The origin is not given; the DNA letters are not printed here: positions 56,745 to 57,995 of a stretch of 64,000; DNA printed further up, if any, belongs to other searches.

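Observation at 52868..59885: Three diverged orphan UgpA/MalF-type sugar ABC permease paralogues with no UgpE-type partner, binding protein or ATPase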

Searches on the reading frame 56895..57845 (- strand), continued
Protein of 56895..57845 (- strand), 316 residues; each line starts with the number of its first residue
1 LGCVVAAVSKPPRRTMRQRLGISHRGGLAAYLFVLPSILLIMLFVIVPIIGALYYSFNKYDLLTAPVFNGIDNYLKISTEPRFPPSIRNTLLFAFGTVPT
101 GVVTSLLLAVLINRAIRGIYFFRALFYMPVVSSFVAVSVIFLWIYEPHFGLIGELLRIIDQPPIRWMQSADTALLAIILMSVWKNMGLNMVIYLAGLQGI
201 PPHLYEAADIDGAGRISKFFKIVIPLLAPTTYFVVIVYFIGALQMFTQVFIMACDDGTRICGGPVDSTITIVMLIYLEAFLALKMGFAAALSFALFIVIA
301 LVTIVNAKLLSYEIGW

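Call 28: search_protein_families(library=pfam, proteins=[L062:1040-2518:+, L062:2605-3468:+, L062:3425-4306:+, L062:4093-5379:+, L062:5342-6106:+, L062:5745-6425:+, L062:6807-7277:+, L067:18457-19479:+], max_evalue=0.001)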
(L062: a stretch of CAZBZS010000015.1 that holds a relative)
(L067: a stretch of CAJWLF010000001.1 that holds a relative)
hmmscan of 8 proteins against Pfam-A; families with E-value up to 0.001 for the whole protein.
L062:1040-2518:+ (492 aa): 2 families
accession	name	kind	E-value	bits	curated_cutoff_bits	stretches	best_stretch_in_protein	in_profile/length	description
PF01547.30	SBP_bac_1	-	4.2e-17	63.5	26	1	113-407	6-306/307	Bacterial extracellular solute-binding protein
PF13416.11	SBP_bac_8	-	4.6e-16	59.9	27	1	150-426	28-268/279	Bacterial extracellular solute-binding protein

L062:2605-3468:+ (287 aa): 1 family
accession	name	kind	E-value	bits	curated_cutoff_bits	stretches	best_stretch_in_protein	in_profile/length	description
PF00528.27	BPD_transp_1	-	1.5e-16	61.1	26.4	1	83-277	4-171/184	Binding-protein-dependent transport system inner membrane component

L062:3425-4306:+ (293 aa): 1 family
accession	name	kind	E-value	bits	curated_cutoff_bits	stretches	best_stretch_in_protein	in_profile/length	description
PF00528.27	BPD_transp_1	-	3.7e-18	66.3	26.4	1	107-284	3-180/184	Binding-protein-dependent transport system inner membrane component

L062:4093-5379:+ (428 aa): 4 families
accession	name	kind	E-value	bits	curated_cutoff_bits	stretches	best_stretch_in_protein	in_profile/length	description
PF01408.29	GFO_IDH_MocA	-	2.8e-26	93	24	1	97-216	1-120/120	Oxidoreductase family, NAD-binding Rossmann fold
PF22725.1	GFO_IDH_MocA_C3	-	1.6e-20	73.8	27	1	227-352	4-123/124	GFO/IDH/MocA C-terminal domain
PF02894.22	GFO_IDH_MocA_C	-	4e-12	46.8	22.9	1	229-426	2-216/218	Oxidoreductase family, C-terminal alpha/beta domain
PF03447.22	NAD_binding_3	-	2.6e-06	28.6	24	1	120-209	20-110/116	Homoserine dehydrogenase, NAD binding domain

L062:5342-6106:+ (254 aa): 0 families

L062:5745-6425:+ (226 aa): 0 families

L062:6807-7277:+ (156 aa): 0 families

L067:18457-19479:+ (341 aa): 1 family
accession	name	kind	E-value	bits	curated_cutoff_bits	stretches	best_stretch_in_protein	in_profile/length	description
PF00528.27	BPD_transp_1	-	9.8e-13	48.7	26.4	1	133-330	3-175/184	Binding-protein-dependent transport system inner membrane component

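Call 36: search_protein_families(library=pfam, alignment_id=A2, max_evalue=0.0001)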
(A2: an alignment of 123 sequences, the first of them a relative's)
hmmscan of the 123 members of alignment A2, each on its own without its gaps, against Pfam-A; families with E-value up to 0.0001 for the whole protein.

A. member 1, L001:6583-7764:- (393 aa): 1 family
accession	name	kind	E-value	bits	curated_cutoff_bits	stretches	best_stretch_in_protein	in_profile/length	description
PF00557.29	Peptidase_M24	-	7.4e-34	117.8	23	1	182-375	6-207/208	Metallopeptidase family M24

B. families by the number of members that match (of 123 scanned): 75 families (the first 25 are shown)
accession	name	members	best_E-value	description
PF00884.28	Sulfatase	18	4.1e-50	Sulfatase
PF16347.10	SGSH_C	17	1.3e-20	N-sulphoglucosamine sulphohydrolase, C-terminal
PF01663.27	Phosphodiest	17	8.2e-14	Type I phosphodiesterase / nucleotide pyrophosphatase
PF00528.27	BPD_transp_1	11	3.1e-19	Binding-protein-dependent transport system inner membrane component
PF07676.18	PD40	10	2.5e-41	WD40-like Beta Propeller Repeat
PF00930.27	DPPIV_N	10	5.6e-11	Dipeptidyl peptidase IV (DPP IV) N-terminal region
PF13378.12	MR_MLE_C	3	3.4e-63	Enolase C-terminal domain-like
PF13561.12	adh_short_C2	3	1.2e-54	Enoyl-(Acyl carrier protein) reductase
PF00106.31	adh_short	3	1.7e-49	short chain dehydrogenase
PF00496.27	SBP_bac_5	3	4.2e-42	Bacterial extracellular solute-binding proteins, family 5 Middle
PF00557.29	Peptidase_M24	3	7.4e-34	Metallopeptidase family M24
PF11303.13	DUF3105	3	2.9e-26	Protein of unknown function (DUF3105)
PF00355.32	Rieske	3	8e-18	Rieske [2Fe-2S] domain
PF02746.21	MR_MLE_N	3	1.6e-17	Mandelate racemase / muconate lactonizing enzyme, N-terminal domain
PF08659.16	KR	3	1.2e-13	KR domain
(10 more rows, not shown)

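Call 40: search_protein_families(library=pfam, proteins=[L039:4604-6010:-, L039:6030-7148:-, L039:7373-8794:+, L039:8975-9952:+, L039:9959-10912:+, L039:10981-11931:-, L039:11958-13457:+, L039:13438-14910:+, L039:14898-15686:+, L039:15880-17385:+], max_evalue=0.001)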
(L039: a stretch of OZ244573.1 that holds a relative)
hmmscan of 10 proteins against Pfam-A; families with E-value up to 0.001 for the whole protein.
L039:4604-6010:- (468 aa): 2 families
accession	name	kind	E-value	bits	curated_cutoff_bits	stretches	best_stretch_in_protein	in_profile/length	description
PF02784.22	Orn_Arg_deC_N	-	6.5e-51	173.5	23.4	1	80-324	10-247/247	Pyridoxal-dependent decarboxylase, pyridoxal binding domain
PF00278.28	Orn_DAP_Arg_deC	-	8.7e-18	64.8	23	1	63-415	2-95/95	Pyridoxal-dependent decarboxylase, C-terminal sheet domain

L039:6030-7148:- (372 aa): 2 families
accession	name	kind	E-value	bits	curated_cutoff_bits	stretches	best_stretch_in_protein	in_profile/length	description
PF01436.27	NHL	-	6.8e-10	38.9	20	0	142-169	1-28/28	NHL repeat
PF08450.18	SGL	-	0.00069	19.7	26.3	0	292-366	143-220/246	SMP-30/Gluconolactonase/LRE-like region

L039:7373-8794:+ (473 aa): 2 families
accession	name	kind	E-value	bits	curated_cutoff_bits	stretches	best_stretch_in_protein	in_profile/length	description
PF01547.30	SBP_bac_1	-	7.7e-21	75.8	26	1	98-384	6-304/307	Bacterial extracellular solute-binding protein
PF13416.11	SBP_bac_8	-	6.5e-18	65.9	27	1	104-383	3-246/279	Bacterial extracellular solute-binding protein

L039:8975-9952:+ (325 aa): 1 family
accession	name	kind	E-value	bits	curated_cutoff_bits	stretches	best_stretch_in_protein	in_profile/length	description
PF00528.27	BPD_transp_1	-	8.9e-19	68.4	26.4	1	127-318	3-182/184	Binding-protein-dependent transport system inner membrane component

L039:9959-10912:+ (317 aa): 1 family
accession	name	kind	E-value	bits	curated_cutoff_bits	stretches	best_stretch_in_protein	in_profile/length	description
PF00528.27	BPD_transp_1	-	3.9e-11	43.4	26.4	1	101-309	1-181/184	Binding-protein-dependent transport system inner membrane component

L039:10981-11931:- (316 aa): 3 families
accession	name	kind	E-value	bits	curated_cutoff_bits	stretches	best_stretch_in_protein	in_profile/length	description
PF07676.18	PD40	-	2.3e-31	107.5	20.9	3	116-145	1-30/38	WD40-like Beta Propeller Repeat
PF00930.27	DPPIV_N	-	1.8e-08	34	22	0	236-293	21-74/354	Dipeptidyl peptidase IV (DPP IV) N-terminal region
PF14583.12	Pectate_lyase22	-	0.00063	19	30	0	221-259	43-81/386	Oligogalacturonate lyase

L039:11958-13457:+ (499 aa): 2 families
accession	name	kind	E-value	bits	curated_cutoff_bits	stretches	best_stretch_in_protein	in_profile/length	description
PF00884.28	Sulfatase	-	2.4e-41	142.4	25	1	20-349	1-301/301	Sulfatase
PF16347.10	SGSH_C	-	6.4e-20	72.3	29.3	2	313-377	16-82/154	N-sulphoglucosamine sulphohydrolase, C-terminal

L039:13438-14910:+ (490 aa): 3 families
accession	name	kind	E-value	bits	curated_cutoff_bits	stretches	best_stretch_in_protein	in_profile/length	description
PF00884.28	Sulfatase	-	8.3e-39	134.1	25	1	3-334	3-301/301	Sulfatase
PF16347.10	SGSH_C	-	1.8e-14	54.6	29.3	1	281-427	1-148/154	N-sulphoglucosamine sulphohydrolase, C-terminal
PF01663.27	Phosphodiest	-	2.1e-06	28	23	1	3-290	1-235/342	Type I phosphodiesterase / nucleotide pyrophosphatase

L039:14898-15686:+ (262 aa): 4 families
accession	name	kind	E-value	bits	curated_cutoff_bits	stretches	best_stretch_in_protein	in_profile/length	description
PF13561.12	adh_short_C2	-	2.6e-56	191.3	27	1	24-255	7-233/236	Enoyl-(Acyl carrier protein) reductase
PF00106.31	adh_short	-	8e-52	176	26.6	1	14-202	1-188/195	short chain dehydrogenase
PF23441.1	SDR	-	4.5e-09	36.5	27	1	15-256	9-254/258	SDR-like rossmann domain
PF08659.16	KR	-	0.0002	21.8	22.6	1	18-192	5-174/180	KR domain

L039:15880-17385:+ (501 aa): 1 family
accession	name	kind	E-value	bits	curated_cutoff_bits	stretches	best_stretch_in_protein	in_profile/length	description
PF00474.23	SSF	-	1.1e-64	219.2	22.8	1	59-451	1-399/406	Sodium:solute symporter family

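Call 41: find_homologous_proteins(query=L039:8975-9952:+)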
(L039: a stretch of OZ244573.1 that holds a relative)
Query L039:8975-9952:+ (325 aa): 7944 proteins with E <= 0.001 among 8000 candidates; the best 120 are listed.
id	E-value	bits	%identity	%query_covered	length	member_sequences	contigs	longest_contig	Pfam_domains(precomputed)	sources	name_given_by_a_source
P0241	6.0e-194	662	97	94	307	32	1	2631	PF00528.28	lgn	-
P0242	3.5e-170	584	84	94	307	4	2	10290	PF00528.28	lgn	-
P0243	2.4e-159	548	80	94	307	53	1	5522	PF00528.28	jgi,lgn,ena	jgi:multiple sugar transport system permease protein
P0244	2.2e-115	404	63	85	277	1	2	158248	PF00528.28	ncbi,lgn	-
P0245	1.6e-111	391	58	100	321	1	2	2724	PF00528.28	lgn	-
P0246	3.6e-111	390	65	83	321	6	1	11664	PF00528.28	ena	-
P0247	1.2e-110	388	58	96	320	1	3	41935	PF00528.28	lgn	-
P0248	1.7e-110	388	60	90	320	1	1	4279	PF00528.28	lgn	-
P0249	8.6e-110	385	63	86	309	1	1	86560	PF00528.28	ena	-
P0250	1.1e-109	385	58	94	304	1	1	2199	PF00528.28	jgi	jgi:ABC-type glycerol-3-phosphate transport system permease component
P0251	2.1e-109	384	61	88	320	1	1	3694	PF00528.28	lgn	-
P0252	3.2e-109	383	63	88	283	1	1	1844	PF00528.28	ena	-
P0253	4.5e-109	383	61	88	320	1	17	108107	PF00528.28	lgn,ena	-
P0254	4.6e-109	383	58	93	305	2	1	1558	PF00528.28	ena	-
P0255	5.4e-109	383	57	98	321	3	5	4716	PF00528.28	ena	-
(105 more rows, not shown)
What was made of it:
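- Its homologues fall into three clusters at 80% identity or more, then drop to 65% or less (call 41).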

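Call 42: list_cluster_members(proteins=[P0241, P0242, P0243])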
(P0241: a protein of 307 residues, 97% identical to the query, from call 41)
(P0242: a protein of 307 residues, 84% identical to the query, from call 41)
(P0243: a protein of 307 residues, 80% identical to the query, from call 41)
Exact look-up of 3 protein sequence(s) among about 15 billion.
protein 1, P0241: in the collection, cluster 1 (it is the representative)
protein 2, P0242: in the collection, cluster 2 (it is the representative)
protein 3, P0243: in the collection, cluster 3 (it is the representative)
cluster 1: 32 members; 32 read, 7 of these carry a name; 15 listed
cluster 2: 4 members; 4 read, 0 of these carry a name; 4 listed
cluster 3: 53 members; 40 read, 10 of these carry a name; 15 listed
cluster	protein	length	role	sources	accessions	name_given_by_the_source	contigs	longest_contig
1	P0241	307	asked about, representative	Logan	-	-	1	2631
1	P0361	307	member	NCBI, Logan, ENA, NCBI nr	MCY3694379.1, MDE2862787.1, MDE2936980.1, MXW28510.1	MAG: carbohydrate ABC transporter permease [Chloroflexi bacterium] | carbohydrate ABC transporter permease [Chloroflexota bacterium]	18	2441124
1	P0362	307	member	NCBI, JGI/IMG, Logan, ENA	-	multiple sugar transport system permease protein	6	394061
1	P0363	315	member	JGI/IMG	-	multiple sugar transport system permease protein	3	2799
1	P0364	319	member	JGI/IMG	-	multiple sugar transport system permease protein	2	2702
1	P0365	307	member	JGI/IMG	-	multiple sugar transport system permease protein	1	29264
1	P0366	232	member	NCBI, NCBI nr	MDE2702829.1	MAG: carbohydrate ABC transporter permease, partial [Chloroflexota bacterium] | carbohydrate ABC transporter permease [Chloroflexota bacterium]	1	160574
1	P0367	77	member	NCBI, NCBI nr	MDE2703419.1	MAG: hypothetical protein OXH91_09850, partial [Chloroflexota bacterium] | hypothetical protein [Chloroflexota bacterium]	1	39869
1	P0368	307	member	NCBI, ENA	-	-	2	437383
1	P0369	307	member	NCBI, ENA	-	-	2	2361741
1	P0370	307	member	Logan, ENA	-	-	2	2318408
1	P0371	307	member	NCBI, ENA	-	-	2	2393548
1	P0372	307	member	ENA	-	-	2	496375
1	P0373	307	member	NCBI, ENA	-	-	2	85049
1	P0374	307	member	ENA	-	-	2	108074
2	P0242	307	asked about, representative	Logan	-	-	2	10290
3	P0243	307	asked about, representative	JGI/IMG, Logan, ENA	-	multiple sugar transport system permease protein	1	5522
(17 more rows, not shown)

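Call 43: find_encoding_contigs(protein=P0361, flank=10000, max_places=10)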
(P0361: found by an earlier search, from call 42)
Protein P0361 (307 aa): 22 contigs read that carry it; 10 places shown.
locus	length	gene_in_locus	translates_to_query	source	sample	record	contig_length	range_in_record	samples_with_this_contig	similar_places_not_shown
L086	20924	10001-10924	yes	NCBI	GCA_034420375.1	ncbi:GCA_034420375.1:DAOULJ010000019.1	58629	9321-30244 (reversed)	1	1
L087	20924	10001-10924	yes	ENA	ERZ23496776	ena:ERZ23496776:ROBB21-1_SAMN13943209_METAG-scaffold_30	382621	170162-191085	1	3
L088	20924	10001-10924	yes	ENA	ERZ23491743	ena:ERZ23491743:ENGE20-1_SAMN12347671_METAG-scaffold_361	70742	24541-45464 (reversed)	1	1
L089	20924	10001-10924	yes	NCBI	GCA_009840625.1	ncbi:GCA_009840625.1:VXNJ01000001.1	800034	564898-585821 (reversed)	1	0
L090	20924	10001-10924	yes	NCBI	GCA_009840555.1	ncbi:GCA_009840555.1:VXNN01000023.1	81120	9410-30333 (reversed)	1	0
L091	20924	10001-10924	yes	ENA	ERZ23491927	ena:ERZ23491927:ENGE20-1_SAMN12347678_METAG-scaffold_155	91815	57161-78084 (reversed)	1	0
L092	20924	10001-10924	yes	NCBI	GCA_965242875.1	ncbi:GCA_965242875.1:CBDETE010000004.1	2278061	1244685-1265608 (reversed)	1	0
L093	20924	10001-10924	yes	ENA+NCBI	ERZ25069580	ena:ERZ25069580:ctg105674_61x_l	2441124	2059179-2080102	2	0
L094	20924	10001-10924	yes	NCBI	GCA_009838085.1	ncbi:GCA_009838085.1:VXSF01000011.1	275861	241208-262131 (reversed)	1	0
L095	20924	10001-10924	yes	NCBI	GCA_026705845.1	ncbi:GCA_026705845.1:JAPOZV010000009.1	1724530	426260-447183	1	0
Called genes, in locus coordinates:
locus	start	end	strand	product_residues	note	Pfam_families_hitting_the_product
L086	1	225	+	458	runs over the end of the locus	PF08245:Mur_ligase_M, PF08353:MurT_C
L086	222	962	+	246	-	PF07685:GATase_3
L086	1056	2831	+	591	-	PF13187:Fer4_9 (faint), PF14691:Fer4_20, PF07992:Pyr_redox_2, PF13450:NAD_binding_8, PF12838:Fer4_7, PF13237:Fer4_10 (weak), PF00037:Fer4 (weak)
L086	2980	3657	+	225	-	PF00033:Cytochrome_B, PF14358:DUF4405 (weak), PF13631:Cytochrom_B_N_2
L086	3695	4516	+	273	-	-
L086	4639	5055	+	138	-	PF00355:Rieske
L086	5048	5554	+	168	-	PF00034:Cytochrom_C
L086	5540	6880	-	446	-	PF00278:Orn_DAP_Arg_deC, PF02784:Orn_Arg_deC_N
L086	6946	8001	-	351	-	PF01436:NHL (faint)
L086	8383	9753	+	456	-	PF01547:SBP_bac_1, PF13416:SBP_bac_8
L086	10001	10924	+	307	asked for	PF00528:BPD_transp_1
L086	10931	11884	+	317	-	PF00528:BPD_transp_1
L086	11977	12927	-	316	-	PF00930:DPPIV_N (faint), PF26550:Tricorn_2nd, PF07676:PD40 (weak), PF26549:Tricorn_N, PF07676:PD40 (weak)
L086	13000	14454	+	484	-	PF00884:Sulfatase, PF16347:SGSH_C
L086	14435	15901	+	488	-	PF00884:Sulfatase, PF01663:Phosphodiest, PF16347:SGSH_C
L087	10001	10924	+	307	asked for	PF00528:BPD_transp_1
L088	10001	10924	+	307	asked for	PF00528:BPD_transp_1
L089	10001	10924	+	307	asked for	PF00528:BPD_transp_1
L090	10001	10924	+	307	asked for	PF00528:BPD_transp_1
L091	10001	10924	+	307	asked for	PF00528:BPD_transp_1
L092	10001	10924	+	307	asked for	PF00528:BPD_transp_1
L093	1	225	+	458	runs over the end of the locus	PF08245:Mur_ligase_M, PF08353:MurT_C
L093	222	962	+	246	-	PF07685:GATase_3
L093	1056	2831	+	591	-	PF13187:Fer4_9 (faint), PF14691:Fer4_20, PF01266:DAO (faint), PF07992:Pyr_redox_2, PF13450:NAD_binding_8, PF12838:Fer4_7, PF13237:Fer4_10 (weak), PF00037:Fer4 (weak)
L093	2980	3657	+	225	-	PF00033:Cytochrome_B, PF14358:DUF4405 (weak), PF13631:Cytochrom_B_N_2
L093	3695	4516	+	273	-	-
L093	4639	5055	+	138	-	PF00355:Rieske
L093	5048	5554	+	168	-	PF00034:Cytochrom_C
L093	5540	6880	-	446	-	PF00278:Orn_DAP_Arg_deC, PF02784:Orn_Arg_deC_N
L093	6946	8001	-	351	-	PF01436:NHL (faint)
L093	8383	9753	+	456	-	PF01547:SBP_bac_1, PF13416:SBP_bac_8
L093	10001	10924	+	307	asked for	PF00528:BPD_transp_1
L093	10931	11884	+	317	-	PF00528:BPD_transp_1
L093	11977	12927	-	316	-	PF00930:DPPIV_N (faint), PF26550:Tricorn_2nd, PF07676:PD40 (weak), PF26549:Tricorn_N, PF07676:PD40 (weak)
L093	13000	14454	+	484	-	PF00884:Sulfatase, PF16347:SGSH_C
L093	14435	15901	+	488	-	PF00884:Sulfatase, PF01663:Phosphodiest, PF16347:SGSH_C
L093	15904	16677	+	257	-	PF00106:adh_short, PF23441:SDR, PF08659:KR (weak), PF13561:adh_short_C2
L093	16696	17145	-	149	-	PF07884:VKOR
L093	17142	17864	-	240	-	PF13462:Thioredoxin_4, PF01323:DSBA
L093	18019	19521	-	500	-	PF00884:Sulfatase, PF01663:Phosphodiest (faint), PF16347:SGSH_C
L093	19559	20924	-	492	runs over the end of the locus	PF00884:Sulfatase, PF01663:Phosphodiest (weak), PF16347:SGSH_C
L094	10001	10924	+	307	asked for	PF00528:BPD_transp_1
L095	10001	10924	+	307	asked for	PF00528:BPD_transp_1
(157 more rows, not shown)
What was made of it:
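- The family's own partnered member is encoded 6 bp after a MalG-type gene (call 43).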
